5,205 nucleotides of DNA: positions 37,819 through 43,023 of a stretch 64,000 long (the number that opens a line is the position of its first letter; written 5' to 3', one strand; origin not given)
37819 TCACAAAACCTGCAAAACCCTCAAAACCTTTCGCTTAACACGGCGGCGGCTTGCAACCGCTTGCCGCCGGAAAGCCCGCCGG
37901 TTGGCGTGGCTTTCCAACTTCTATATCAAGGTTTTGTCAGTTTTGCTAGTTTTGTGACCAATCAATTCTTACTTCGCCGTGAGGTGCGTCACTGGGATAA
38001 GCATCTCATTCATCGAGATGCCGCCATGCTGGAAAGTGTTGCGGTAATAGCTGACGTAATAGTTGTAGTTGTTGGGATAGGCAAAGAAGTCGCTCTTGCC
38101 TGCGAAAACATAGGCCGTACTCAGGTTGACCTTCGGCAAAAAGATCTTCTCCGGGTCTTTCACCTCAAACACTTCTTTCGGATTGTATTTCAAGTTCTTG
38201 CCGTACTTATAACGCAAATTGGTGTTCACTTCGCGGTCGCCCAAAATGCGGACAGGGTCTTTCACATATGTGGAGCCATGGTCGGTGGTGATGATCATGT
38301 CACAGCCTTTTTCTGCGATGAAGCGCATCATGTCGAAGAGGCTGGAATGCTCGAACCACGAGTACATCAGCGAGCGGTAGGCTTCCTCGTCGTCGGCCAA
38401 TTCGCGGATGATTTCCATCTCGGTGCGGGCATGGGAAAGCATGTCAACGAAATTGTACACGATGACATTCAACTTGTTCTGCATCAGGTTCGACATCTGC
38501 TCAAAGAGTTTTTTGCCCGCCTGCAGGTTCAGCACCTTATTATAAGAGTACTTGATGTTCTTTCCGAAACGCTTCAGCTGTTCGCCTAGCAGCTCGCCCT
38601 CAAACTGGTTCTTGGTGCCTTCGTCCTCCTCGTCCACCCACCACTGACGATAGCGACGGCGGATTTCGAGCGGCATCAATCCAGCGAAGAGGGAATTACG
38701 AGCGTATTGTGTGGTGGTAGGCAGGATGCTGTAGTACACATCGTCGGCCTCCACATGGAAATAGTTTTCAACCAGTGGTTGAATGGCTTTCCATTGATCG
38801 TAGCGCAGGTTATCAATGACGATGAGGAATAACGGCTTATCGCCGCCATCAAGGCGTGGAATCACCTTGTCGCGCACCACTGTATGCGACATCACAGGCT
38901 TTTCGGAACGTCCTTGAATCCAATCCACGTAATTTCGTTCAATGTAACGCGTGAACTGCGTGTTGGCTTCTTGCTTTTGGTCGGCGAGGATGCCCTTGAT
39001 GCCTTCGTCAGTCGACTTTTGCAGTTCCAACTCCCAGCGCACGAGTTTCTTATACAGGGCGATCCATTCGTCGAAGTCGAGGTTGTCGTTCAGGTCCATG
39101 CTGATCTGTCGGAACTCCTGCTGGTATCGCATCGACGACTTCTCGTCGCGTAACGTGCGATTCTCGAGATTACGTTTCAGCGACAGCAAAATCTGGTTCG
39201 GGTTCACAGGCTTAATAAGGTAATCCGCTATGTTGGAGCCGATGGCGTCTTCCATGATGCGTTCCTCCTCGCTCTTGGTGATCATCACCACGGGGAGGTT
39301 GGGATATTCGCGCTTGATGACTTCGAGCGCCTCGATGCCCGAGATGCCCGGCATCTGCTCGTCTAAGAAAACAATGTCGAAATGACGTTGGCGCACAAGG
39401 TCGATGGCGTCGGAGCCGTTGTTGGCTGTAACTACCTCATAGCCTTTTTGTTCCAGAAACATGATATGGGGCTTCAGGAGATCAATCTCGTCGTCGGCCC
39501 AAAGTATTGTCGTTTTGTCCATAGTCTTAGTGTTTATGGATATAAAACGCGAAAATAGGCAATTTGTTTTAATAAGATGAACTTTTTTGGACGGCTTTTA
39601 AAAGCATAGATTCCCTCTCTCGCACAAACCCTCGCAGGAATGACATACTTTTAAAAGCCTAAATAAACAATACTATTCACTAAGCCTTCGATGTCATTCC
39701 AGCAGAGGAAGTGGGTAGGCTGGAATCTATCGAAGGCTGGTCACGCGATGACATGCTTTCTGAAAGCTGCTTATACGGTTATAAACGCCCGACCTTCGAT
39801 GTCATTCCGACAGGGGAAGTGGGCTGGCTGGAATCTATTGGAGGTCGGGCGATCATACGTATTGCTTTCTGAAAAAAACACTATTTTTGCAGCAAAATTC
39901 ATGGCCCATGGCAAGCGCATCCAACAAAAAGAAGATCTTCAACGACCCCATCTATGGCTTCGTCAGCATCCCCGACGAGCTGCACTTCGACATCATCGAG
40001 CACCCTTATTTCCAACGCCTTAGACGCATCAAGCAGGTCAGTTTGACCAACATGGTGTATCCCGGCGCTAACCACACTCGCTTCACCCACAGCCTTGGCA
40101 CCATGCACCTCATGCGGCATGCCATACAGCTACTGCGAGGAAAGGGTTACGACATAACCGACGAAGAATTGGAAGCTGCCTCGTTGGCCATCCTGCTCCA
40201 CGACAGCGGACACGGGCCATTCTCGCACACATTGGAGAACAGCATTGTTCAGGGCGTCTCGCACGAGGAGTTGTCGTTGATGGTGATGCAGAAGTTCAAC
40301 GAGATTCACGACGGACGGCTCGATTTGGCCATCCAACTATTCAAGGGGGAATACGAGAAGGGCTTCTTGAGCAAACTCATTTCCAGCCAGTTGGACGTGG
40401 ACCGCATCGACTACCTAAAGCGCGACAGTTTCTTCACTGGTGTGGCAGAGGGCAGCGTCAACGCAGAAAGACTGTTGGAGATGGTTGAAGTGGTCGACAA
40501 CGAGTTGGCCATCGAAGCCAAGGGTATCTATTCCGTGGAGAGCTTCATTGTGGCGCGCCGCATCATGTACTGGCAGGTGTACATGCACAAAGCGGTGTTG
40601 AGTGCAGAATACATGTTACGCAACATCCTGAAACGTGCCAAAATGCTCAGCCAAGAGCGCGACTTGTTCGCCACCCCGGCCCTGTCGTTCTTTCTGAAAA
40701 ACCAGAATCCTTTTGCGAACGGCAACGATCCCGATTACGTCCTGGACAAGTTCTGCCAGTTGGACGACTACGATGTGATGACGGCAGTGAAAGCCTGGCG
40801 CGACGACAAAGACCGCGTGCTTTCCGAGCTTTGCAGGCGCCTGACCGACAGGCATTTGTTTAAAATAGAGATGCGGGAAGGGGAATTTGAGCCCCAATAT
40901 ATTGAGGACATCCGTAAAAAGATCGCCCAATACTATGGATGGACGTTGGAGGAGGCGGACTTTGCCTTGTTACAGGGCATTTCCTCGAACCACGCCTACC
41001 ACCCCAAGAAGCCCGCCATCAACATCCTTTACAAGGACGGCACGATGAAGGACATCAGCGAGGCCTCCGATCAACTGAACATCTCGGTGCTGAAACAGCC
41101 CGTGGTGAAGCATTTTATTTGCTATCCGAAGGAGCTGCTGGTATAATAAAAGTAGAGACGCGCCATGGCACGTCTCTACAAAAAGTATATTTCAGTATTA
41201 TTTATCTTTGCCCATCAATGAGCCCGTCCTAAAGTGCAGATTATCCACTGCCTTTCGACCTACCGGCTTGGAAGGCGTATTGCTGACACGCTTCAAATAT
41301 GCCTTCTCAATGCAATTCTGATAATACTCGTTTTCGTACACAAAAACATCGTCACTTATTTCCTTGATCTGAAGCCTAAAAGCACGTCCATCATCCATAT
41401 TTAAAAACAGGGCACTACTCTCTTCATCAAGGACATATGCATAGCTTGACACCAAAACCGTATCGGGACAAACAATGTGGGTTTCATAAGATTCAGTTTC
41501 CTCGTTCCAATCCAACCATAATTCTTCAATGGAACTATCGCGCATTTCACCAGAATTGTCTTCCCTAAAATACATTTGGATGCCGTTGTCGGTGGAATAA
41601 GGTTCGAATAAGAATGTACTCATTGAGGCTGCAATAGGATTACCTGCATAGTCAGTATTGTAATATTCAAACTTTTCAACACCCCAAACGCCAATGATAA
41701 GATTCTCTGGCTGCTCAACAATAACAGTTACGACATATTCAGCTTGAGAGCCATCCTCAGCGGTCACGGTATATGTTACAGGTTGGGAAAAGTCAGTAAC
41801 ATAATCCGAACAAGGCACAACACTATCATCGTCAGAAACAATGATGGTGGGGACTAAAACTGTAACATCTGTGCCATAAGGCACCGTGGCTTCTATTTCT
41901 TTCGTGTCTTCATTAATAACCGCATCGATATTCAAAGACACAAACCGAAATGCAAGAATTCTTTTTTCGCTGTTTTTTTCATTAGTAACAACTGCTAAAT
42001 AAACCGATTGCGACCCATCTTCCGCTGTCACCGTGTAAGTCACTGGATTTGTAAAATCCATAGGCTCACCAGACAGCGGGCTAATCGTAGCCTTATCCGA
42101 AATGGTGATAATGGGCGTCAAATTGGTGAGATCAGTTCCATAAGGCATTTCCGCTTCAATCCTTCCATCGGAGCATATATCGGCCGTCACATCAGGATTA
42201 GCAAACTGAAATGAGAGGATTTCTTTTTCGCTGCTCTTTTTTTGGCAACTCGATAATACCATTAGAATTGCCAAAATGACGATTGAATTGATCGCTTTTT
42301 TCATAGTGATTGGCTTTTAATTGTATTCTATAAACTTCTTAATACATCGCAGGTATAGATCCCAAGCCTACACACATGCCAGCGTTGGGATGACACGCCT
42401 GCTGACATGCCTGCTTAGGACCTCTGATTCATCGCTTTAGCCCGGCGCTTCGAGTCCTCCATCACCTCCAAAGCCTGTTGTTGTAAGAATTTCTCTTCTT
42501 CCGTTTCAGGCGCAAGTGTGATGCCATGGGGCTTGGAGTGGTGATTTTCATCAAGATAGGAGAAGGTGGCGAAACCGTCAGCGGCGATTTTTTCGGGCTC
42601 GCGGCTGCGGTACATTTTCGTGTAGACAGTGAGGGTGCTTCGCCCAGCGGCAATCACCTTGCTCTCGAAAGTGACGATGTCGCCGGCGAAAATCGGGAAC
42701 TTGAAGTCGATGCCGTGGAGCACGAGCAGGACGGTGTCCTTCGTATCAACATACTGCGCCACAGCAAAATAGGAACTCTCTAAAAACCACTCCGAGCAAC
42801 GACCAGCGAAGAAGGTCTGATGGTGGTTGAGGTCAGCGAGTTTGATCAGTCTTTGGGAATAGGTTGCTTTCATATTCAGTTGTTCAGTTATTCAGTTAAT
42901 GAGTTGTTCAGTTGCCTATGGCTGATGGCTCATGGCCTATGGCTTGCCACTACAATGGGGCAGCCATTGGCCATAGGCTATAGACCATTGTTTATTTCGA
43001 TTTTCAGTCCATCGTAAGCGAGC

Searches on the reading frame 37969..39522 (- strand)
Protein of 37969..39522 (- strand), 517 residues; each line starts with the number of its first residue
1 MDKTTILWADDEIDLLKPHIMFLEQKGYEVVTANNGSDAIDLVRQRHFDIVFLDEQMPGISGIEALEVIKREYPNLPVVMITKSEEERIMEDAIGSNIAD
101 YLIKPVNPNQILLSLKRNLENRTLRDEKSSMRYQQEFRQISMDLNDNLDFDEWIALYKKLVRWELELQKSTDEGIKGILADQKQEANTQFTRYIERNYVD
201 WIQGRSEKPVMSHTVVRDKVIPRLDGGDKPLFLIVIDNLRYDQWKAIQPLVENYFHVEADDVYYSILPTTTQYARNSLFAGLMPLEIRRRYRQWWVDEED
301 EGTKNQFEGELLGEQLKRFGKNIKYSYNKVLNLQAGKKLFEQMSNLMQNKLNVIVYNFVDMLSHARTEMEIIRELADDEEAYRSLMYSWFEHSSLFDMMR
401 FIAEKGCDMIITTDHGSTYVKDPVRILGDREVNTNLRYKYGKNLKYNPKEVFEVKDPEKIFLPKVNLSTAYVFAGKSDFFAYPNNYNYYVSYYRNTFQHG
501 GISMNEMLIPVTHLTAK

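Call 65: search_protein_families(library=pfam, proteins=[window:37969-39522:-])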
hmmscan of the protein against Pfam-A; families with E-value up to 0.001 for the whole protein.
window:37969-39522:- (517 aa): 2 families
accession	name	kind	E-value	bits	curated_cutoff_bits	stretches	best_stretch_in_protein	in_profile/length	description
PF08665.17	PglZ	-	1.7e-27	97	25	1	232-424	4-179/179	PglZ domain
PF00072.30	Response_reg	-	8.7e-26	90.7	30.2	1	6-114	1-109/111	Response regulator receiver domain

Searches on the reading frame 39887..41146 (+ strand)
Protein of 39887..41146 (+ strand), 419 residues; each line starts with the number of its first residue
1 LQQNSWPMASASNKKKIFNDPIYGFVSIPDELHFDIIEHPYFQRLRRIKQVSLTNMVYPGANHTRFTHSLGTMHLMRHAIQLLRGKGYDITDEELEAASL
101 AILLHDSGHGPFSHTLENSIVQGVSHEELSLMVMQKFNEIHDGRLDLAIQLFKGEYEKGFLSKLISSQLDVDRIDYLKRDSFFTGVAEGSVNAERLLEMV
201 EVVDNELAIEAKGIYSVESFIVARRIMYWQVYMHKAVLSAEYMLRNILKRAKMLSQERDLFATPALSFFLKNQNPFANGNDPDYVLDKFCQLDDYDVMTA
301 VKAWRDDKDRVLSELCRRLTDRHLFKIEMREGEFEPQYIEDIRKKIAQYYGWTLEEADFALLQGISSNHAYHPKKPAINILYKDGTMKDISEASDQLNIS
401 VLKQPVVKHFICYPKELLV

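Call 65: search_protein_families(library=pfam, proteins=[window:39887-41146:+])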
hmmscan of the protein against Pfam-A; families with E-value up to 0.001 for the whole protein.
window:39887-41146:+ (419 aa): 2 families
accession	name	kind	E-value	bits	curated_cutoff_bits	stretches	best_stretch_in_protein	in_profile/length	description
PF19276.4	HD_assoc_2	-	7.3e-13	48.9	23.1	1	192-250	2-60/222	HD associated region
PF01966.28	HD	-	3.7e-07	30.9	22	1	65-177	1-113/116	HD domain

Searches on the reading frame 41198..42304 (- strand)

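Call 65: search_protein_families(library=pfam, proteins=[window:41198-42304:-])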
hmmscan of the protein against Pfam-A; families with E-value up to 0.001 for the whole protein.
window:41198-42304:- (368 aa): 3 families
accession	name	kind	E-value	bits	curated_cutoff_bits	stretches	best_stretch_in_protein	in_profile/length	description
PF16410.10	DUF5018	-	5.5e-23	81.8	38.2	2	109-211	129-228/352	Domain of unknown function (DUF5018)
PF22243.2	DUF5018-rel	-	1.5e-09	38.4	28.1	1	51-100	56-110/115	DUF5018-related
PF19755.4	DUF6242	-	1.6e-05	25.4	29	0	141-209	49-132/217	Domain of unknown function (DUF6242)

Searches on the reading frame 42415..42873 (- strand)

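Call 65: search_protein_families(library=pfam, proteins=[window:42415-42873:-])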
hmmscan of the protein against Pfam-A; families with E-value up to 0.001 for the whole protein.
window:42415-42873:- (152 aa): 1 family
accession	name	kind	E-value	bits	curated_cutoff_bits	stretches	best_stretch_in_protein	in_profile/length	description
PF03061.28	4HBT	-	6.8e-05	23.6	20.6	1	29-90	12-73/79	Thioesterase superfamily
